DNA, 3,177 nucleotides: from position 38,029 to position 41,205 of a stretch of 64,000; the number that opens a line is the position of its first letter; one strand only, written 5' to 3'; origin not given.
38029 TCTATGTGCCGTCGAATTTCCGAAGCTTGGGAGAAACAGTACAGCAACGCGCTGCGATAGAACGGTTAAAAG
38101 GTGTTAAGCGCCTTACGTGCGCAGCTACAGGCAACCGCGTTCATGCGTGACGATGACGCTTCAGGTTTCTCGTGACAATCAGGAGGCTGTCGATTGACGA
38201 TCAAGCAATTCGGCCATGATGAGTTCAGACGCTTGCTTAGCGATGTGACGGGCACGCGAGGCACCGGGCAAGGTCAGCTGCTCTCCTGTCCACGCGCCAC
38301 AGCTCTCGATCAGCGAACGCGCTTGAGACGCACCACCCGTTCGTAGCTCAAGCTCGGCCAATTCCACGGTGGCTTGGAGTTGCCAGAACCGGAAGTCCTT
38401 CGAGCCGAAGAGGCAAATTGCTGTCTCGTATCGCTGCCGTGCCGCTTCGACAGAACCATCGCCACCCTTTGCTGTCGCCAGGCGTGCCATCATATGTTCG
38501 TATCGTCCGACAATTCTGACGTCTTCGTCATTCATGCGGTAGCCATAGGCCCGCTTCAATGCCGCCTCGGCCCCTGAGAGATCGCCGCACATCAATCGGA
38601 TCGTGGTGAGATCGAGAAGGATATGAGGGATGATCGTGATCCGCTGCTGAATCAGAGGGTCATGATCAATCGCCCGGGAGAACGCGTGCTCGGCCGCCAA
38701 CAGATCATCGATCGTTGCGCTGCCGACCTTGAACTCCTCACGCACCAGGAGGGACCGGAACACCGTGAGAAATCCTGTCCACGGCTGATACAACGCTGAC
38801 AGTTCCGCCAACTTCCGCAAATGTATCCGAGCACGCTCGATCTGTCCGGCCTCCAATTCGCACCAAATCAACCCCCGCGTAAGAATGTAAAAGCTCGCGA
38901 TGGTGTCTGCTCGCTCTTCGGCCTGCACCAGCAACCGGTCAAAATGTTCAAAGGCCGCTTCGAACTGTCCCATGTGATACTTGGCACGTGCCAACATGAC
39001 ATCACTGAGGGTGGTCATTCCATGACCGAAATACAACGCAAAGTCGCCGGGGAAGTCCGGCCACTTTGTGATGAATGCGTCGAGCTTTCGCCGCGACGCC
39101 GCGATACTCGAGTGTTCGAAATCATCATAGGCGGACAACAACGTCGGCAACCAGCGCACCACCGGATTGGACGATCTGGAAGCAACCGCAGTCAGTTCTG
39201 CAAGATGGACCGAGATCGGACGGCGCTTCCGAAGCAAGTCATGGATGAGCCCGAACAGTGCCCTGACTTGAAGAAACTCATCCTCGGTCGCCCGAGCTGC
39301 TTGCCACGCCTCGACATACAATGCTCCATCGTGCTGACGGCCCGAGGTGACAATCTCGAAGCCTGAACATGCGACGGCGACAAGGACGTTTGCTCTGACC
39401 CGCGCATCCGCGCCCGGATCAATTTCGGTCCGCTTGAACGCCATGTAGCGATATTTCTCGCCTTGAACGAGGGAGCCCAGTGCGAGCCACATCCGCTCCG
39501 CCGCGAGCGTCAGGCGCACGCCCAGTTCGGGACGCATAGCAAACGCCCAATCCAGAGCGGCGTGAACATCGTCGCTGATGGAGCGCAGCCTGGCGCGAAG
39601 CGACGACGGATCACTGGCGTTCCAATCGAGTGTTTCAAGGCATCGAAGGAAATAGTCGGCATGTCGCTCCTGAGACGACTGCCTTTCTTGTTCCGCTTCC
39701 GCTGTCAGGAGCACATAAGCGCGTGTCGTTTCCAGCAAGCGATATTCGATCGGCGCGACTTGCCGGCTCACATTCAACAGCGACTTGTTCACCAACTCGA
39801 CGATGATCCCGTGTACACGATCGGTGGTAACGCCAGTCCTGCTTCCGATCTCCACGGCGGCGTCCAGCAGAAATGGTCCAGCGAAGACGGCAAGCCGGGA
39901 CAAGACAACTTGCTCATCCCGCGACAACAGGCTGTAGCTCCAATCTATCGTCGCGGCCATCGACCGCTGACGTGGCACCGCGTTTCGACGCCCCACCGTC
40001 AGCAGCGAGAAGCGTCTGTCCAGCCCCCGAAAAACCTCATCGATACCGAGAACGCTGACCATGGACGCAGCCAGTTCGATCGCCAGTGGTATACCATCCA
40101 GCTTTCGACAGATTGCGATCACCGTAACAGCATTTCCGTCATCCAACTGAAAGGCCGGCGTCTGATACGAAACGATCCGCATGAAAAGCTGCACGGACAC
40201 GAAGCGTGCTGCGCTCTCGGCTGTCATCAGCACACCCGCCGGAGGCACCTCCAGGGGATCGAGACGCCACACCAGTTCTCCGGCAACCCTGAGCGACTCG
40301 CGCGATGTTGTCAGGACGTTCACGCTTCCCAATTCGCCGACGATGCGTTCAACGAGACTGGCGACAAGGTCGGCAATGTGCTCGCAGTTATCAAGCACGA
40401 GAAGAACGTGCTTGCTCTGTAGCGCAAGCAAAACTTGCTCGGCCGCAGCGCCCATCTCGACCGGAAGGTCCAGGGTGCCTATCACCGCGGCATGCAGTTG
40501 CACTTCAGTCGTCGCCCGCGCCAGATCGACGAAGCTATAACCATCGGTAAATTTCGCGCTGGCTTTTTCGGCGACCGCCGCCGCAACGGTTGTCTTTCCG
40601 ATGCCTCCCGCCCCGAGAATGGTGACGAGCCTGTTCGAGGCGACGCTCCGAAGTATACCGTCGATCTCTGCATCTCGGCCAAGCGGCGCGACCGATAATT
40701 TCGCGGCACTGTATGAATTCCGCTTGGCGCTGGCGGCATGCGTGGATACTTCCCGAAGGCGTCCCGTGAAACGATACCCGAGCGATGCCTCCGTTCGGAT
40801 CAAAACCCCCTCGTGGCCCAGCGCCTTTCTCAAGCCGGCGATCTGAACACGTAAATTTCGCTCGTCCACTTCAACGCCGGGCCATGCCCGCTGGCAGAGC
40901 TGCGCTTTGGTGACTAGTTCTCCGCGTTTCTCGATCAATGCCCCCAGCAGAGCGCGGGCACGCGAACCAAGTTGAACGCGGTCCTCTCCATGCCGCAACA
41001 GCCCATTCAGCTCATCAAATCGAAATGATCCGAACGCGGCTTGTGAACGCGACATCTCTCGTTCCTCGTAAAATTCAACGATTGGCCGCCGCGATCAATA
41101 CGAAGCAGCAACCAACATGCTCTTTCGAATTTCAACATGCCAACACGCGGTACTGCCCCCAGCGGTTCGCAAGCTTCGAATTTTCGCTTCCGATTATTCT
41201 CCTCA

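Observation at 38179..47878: Cluster of three divergent wHTH-NB-ARC(STAND)-TPR paralogs plus an AraC regulator: an NLR-like sensor array with DNA-binding output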

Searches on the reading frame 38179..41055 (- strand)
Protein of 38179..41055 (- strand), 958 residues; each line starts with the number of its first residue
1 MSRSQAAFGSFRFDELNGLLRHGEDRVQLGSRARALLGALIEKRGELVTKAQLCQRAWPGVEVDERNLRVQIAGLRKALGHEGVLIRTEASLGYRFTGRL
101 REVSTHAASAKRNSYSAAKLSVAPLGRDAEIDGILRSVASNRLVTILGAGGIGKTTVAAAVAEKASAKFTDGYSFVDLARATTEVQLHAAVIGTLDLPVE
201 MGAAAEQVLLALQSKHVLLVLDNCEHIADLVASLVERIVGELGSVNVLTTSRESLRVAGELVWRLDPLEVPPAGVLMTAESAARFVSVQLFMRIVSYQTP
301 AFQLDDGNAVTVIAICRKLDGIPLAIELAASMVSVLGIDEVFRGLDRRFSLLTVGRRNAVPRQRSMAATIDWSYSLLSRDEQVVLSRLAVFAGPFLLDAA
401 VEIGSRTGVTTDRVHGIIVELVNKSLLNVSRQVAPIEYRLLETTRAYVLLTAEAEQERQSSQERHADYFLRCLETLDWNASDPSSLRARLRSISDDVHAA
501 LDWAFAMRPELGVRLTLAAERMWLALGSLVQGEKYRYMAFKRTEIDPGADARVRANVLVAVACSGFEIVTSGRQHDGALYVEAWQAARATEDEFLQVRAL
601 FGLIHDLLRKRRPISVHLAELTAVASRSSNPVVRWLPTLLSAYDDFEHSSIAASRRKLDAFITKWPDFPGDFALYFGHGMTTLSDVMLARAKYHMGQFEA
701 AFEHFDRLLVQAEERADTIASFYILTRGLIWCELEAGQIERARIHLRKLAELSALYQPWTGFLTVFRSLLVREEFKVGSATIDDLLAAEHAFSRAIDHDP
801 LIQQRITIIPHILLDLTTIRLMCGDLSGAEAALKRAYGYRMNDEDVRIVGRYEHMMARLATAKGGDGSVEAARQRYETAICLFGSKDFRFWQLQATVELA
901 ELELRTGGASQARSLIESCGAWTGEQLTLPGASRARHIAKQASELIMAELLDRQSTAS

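Call 3: search_protein_families(library=pfam, proteins=[window:38179-41055:-], max_evalue=0.01)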
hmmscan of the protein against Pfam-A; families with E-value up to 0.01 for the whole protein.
window:38179-41055:- (958 aa): 10 families
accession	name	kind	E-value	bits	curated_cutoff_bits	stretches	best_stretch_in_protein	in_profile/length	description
PF00486.34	Trans_reg_C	-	1e-12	48.4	26.2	1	26-96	3-77/77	Transcriptional regulatory protein, C terminal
PF00931.28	NB-ARC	-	3.3e-08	33.5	23.5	1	140-374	17-246/248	NB-ARC domain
PF13401.12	AAA_22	-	9.1e-06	26.5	27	1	141-228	5-97/130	AAA domain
PF13191.12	AAA_16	-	1.5e-05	26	32.6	1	125-247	3-164/167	AAA ATPase domain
PF20720.3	nSTAND3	-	6.6e-05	23.1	27.2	1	135-182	11-54/155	Novel STAND NTPase 3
PF14559.12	TPR_19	-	9.9e-05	23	25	0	695-750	4-52/68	Tetratricopeptide repeat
PF05729.18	NACHT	-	0.00033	21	26.7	0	142-230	1-96/167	NACHT domain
PF25199.1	nSTAND_NTPase5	-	0.00054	20.2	34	1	139-254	39-135/145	Novel STAND NTPase 5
PF20703.3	nSTAND1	-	0.00092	19.4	27.1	1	126-232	18-132/379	Novel STAND NTPase 1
PF13428.12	TPR_14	-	0.0012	19.7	23.5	0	687-715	6-34/44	Tetratricopeptide repeat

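Call 4: search_protein_families(library=ncbifam, proteins=[window:38179-41055:-], max_evalue=0.01)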
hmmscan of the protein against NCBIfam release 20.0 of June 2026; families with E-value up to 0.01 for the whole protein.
window:38179-41055:- (958 aa): 11 families
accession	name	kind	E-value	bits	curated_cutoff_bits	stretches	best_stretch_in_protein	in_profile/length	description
NF053617.1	SARPRegAfsRStmc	equivalog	2.6e-10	38.9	1430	1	145-470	324-632/986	SARP-family global regulator AfsR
NF009037.0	PRK12370.1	equivalog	1.7e-07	30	589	1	6-113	14-122/553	HilA/EilA family virulence transcriptional regulator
TIGR02154.1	PhoB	equivalog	2.5e-06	27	296.2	1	8-96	134-225/226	phosphate regulon transcriptional regulator PhoB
NF053854.1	RespRegPhoBBctds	equivalog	3.7e-06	26.4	270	1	24-96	151-224/225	two-component system response regulator PhoB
NF007820.0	PRK10529.1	equivalog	0.00023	20.6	325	1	8-96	131-223/225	two-component system response regulator KdpE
NF012023.0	PRK15479.1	equivalog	0.00093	18.8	337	1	5-96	126-217/224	transcriptional regulator TctD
TIGR04291.1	arsen_driv_ArsA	equivalog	0.0011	17.8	650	1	131-168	312-347/565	arsenical pump-driving ATPase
NF053621.1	ATPseBagBMYCTU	equivalog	0.0013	17.9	521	1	131-166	3-37/371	ATPase BagB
NF007546.0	PRK10161.1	equivalog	0.0054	16.3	471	1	22-99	148-228/229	phosphate response regulator transcription factor PhoB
NF007134.0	PRK09580.1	equivalog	0.0063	16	400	0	131-211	17-100/248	Fe-S cluster assembly ATPase SufC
NF008513.0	PRK11432.1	equivalog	0.0086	15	496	0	125-182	16-71/351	ferric ABC transporter ATP-binding protein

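Call 6: search_protein_families(library=padloc, proteins=[window:38179-41055:-], max_evalue=0.01)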
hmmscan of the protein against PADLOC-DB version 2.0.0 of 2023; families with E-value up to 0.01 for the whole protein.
window:38179-41055:- (958 aa): 1 family
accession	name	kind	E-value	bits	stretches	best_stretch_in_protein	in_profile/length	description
PDLC04140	mad8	-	0.0008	17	1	134-181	20-68/314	mads_8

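Call 14: find_homologous_proteins(query=window:38179-41055:-, max_evalue=1e-10)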
Query window:38179-41055:- (958 aa): 7875 proteins with E <= 1e-10 among 8000 candidates; the best 120 are listed.
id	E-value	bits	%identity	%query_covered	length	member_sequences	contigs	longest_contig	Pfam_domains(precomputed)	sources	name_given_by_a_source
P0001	0.0e+0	2092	100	100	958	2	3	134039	PF25872.1,PF00486.35,PF13401.13,PF00931.29,PF13191.13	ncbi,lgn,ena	-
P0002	1.4e-260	885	47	99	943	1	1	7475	PF25872.1,PF00486.35,PF00931.29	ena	-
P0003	1.4e-252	859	46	98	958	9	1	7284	PF25872.1,PF00486.35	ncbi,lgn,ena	-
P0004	6.7e-238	810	45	98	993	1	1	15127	PF25872.1,PF00486.35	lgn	-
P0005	7.6e-238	810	44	98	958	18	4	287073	PF25872.1,PF00486.35,PF20720.4,PF00931.29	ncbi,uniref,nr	ncbi:hypothetical protein HFO32_23055 [Rhizobium leguminosarum]|uniref:ATP-binding protein n=1 Tax=R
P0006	2.0e-233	795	44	98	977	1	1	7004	PF14559.13,PF17874.8,PF25872.1,PF13424.13,PF00486.35,PF13401.13,PF13428.13,PF13481.13,PF20720.4,PF00931.29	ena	-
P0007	2.7e-233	795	45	98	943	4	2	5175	PF17874.8,PF25872.1,PF00486.35,PF13401.13,PF25199.2,PF00931.29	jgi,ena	-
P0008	6.9e-233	794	44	98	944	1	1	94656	PF14559.13,PF17874.8,PF25872.1,PF00486.35,PF13401.13,PF13428.13,PF25199.2,PF00931.29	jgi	jgi:predicted ATPase/DNA-binding winged helix-turn-helix (wHTH) protein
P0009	1.4e-227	776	45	98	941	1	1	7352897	PF25872.1,PF00486.35,PF00931.29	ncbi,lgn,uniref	ncbi:ATP-binding protein [Bradyrhizobium sp. 930_D9_N1_4]|uniref:ATP-binding protein n=1 Tax=Bradyrh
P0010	1.4e-225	770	45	98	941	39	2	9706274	PF25872.1,PF00486.35,PF13401.13,PF25199.2,PF00931.29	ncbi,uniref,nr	ncbi:ATP-binding protein [Bradyrhizobium japonicum]|uniref:ATP-binding protein n=1 Tax=Bradyrhizobiu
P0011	2.1e-225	769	44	98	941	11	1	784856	PF25872.1,PF00486.35,PF13401.13,PF25199.2,PF20720.4,PF00931.29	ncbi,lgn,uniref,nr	ncbi:winged helix-turn-helix domain-containing protein [Bradyrhizobium sp. ERR14]|uniref:ATP-binding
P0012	2.2e-225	769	45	98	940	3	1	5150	PF25872.1,PF00486.35,PF25199.2,PF00931.29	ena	-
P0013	3.5e-224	765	43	98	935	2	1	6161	PF14559.13,PF17874.8,PF25872.1,PF00486.35,PF13401.13,PF00931.29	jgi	jgi:predicted ATPase/DNA-binding winged helix-turn-helix (wHTH) protein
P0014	1.7e-219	749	45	92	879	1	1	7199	PF25872.1,PF00486.35,PF00931.29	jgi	jgi:predicted ATPase/DNA-binding winged helix-turn-helix (wHTH) protein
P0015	2.8e-214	732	43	98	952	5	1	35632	PF25872.1,PF00486.35,PF20720.4,PF00931.29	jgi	jgi:predicted ATPase/DNA-binding winged helix-turn-helix (wHTH) protein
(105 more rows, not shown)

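Call 15: find_encoding_contigs(protein=P0001, flank=10000, max_places=4)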
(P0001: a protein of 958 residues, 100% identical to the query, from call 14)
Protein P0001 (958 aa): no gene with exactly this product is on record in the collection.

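Call 16: find_encoding_contigs(protein=P0004, flank=10000, max_places=3)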
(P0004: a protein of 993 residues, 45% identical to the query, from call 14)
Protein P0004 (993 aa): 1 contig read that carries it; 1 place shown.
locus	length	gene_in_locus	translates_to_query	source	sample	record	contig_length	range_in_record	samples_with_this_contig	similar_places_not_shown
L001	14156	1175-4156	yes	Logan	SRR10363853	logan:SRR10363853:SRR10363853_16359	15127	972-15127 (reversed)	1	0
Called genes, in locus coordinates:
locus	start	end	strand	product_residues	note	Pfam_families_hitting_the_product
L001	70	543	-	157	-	PF06186:DUF992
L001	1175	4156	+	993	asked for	PF00486:Trans_reg_C, PF25872:HTH_77 (weak)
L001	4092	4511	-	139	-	PF14832:Tautomerase_3 (weak), PF01361:Tautomerase (faint)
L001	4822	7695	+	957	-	PF00486:Trans_reg_C, PF00931:NB-ARC (weak), PF13401:AAA_22 (weak), PF25872:HTH_77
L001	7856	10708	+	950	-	PF00486:Trans_reg_C, PF00931:NB-ARC (weak), PF13401:AAA_22 (weak), PF25872:HTH_77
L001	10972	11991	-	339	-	PF00248:Aldo_ket_red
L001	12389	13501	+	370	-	PF00724:Oxidored_FMN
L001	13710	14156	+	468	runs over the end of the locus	PF00171:Aldedh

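Call 23: list_cluster_members(proteins=[window:38179-41055:-, window:41526-44336:+, window:44402-47260:-, window:47288-47878:-, window:35241-37541:-, window:50224-51657:+])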
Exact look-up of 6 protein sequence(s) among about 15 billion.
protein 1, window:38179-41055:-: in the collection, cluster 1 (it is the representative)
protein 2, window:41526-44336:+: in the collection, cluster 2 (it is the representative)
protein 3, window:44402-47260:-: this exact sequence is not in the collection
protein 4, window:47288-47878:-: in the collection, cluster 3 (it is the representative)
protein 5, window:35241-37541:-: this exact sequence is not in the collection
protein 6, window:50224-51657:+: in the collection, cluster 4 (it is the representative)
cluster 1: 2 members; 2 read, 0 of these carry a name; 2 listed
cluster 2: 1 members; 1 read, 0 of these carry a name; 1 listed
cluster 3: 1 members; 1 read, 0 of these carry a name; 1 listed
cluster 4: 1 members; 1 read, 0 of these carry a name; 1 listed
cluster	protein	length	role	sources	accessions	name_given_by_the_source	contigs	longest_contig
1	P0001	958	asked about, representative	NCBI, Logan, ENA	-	-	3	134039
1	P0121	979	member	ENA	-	-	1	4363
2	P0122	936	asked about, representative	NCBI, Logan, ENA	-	-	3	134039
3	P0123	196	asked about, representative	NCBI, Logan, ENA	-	-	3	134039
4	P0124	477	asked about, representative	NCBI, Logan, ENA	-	-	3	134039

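Call 24: search_solved_structures(query=window:38179-41055:-, max_evalue=0.01, show_alignments=2)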
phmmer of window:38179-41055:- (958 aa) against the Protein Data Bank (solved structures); distinct sequences matched with E-value up to 0.01: 8.
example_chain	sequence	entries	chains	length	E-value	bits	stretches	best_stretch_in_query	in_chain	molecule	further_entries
8k60_I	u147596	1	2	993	0.00022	22.7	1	144-466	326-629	Regulatory protein AfsR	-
7lz9_A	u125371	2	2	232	0.0016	19.8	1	11-96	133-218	Putative two-component system response regulator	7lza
3zq7_A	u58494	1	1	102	0.0027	19.1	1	13-96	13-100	KDP OPERON TRANSCRIPTIONAL REGULATORY PROTEIN KDPE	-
7nmb_A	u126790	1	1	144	0.0044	18.4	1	10-106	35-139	Cholera toxin transcriptional activator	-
8b4b_W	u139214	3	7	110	0.0053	18.1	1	10-101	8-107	Cholera toxin transcriptional activator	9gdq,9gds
3t72_A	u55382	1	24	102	0.0065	17.8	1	16-99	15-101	Phosphate regulon transcriptional regulatory protein phoB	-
8b4c_D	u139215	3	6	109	0.0066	17.8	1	10-100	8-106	Cholera toxin transcriptional activator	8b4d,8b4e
1qqi_A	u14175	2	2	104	0.0069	17.7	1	16-99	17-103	PHOSPHATE REGULON TRANSCRIPTIONAL REGULATORY PROTEIN PHOB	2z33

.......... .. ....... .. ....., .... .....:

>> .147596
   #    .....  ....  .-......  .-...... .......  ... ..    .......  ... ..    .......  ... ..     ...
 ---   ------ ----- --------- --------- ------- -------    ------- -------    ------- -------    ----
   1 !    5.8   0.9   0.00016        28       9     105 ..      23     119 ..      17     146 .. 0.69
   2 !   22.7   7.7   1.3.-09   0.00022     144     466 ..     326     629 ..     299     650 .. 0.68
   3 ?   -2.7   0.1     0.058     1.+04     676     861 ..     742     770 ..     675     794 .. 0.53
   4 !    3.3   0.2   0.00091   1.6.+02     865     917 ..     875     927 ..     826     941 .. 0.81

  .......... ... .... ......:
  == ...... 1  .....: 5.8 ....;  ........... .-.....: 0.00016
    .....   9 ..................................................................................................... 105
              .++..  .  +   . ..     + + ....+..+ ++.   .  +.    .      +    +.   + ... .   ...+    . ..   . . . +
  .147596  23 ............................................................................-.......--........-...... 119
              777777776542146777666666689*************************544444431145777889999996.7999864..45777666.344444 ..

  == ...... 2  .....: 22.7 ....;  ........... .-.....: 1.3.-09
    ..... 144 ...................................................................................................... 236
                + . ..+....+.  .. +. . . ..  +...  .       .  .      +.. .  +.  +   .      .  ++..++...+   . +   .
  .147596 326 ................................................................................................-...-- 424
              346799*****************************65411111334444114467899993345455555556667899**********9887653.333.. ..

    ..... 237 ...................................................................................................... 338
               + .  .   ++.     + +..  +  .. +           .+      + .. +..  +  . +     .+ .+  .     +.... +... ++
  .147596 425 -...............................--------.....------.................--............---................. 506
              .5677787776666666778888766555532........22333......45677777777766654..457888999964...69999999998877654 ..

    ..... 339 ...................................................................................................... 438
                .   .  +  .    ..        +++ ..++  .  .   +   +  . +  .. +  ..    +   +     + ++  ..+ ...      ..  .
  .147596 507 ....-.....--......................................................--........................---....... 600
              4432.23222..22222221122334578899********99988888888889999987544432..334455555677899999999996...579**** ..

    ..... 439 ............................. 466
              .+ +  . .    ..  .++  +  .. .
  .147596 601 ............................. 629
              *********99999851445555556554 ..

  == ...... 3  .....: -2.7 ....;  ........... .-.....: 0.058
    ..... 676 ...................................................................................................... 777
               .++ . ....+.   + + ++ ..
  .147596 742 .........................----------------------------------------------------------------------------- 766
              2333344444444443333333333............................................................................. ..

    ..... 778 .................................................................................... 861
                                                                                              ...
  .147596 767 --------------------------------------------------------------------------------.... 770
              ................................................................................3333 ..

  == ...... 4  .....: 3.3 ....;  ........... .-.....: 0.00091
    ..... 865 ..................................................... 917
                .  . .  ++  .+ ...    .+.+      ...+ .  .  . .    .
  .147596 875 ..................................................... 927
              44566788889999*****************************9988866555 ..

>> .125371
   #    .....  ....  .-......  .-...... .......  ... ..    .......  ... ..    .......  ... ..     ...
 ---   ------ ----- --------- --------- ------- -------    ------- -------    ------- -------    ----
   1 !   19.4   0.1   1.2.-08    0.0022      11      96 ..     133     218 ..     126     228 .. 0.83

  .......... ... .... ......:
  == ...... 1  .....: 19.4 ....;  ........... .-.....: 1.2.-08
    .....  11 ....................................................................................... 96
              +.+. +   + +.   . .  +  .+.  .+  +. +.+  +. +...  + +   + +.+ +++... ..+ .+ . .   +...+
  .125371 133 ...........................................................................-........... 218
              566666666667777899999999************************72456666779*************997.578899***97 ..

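Call 29: find_encoding_contigs(protein=P0005, flank=10000, max_places=2)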
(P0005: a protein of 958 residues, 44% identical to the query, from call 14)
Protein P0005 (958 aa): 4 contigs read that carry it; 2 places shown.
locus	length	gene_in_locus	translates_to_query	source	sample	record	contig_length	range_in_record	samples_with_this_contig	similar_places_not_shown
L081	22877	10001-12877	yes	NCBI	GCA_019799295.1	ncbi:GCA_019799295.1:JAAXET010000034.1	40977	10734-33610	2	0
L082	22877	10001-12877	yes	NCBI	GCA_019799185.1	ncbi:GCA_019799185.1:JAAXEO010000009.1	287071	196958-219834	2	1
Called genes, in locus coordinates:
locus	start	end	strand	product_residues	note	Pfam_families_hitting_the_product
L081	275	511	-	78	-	-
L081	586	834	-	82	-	-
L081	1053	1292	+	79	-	PF21834:DUF6894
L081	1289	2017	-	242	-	PF13545:HTH_Crp_2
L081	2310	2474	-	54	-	-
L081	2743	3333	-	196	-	PF02586:SRAP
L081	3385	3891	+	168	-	PF02586:SRAP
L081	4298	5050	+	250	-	-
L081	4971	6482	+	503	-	PF00817:IMS, PF11799:IMS_C (weak)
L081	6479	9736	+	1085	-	PF02811:PHP, PF07733:DNA_pol3_alpha, PF17657:DNA_pol3_finger, PF14579:HHH_6, PF01336:tRNA_anti-codon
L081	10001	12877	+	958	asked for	PF00486:Trans_reg_C, PF00931:NB-ARC (weak), PF20720:nSTAND3 (faint), PF25872:HTH_77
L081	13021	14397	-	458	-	PF00171:Aldedh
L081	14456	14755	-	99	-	PF03992:ABM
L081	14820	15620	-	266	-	PF17124:ThiJ_like (weak), PF01965:DJ-1_PfpI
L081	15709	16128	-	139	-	PF04828:GFA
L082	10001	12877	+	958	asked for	PF00486:Trans_reg_C, PF00931:NB-ARC (weak), PF20720:nSTAND3 (faint), PF25872:HTH_77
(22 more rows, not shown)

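Call 30: find_encoding_contigs(protein=P0010, flank=10000, max_places=2)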
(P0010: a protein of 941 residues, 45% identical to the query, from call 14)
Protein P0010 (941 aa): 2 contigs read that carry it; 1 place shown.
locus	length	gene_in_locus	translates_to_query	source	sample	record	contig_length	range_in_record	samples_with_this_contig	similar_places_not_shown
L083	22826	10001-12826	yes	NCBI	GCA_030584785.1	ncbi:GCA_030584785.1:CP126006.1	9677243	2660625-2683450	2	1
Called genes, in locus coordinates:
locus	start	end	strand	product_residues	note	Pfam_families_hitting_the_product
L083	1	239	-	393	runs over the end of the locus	PF13458:Peripla_BP_6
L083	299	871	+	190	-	PF11684:DUF3280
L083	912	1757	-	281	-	PF00756:Esterase, PF12146:Hydrolase_4 (weak), PF12740:PETase (faint), PF00326:Peptidase_S9 (weak)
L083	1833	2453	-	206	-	PF00072:Response_reg, PF00196:GerE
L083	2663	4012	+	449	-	PF16448:LapD_MoxY_N (weak), PF00672:HAMP (weak), PF07730:HisKA_3, PF02518:HATPase_c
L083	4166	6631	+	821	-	PF07715:Plug, PF00593:TonB_dep_Rec_b-barrel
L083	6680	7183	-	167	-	-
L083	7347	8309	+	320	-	PF00126:HTH_1, PF03466:LysR_substrate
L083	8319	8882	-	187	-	PF05163:DinB, PF12867:DinB_2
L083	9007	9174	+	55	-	-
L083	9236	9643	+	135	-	-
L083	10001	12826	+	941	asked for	PF00486:Trans_reg_C, PF25199:nSTAND_NTPase5 (faint), PF00931:NB-ARC (faint), PF13401:AAA_22 (faint), PF25872:HTH_77 (weak)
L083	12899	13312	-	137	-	PF03992:ABM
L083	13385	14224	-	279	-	PF00903:Glyoxalase (faint)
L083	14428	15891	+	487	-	PF00232:Glyco_hydro_1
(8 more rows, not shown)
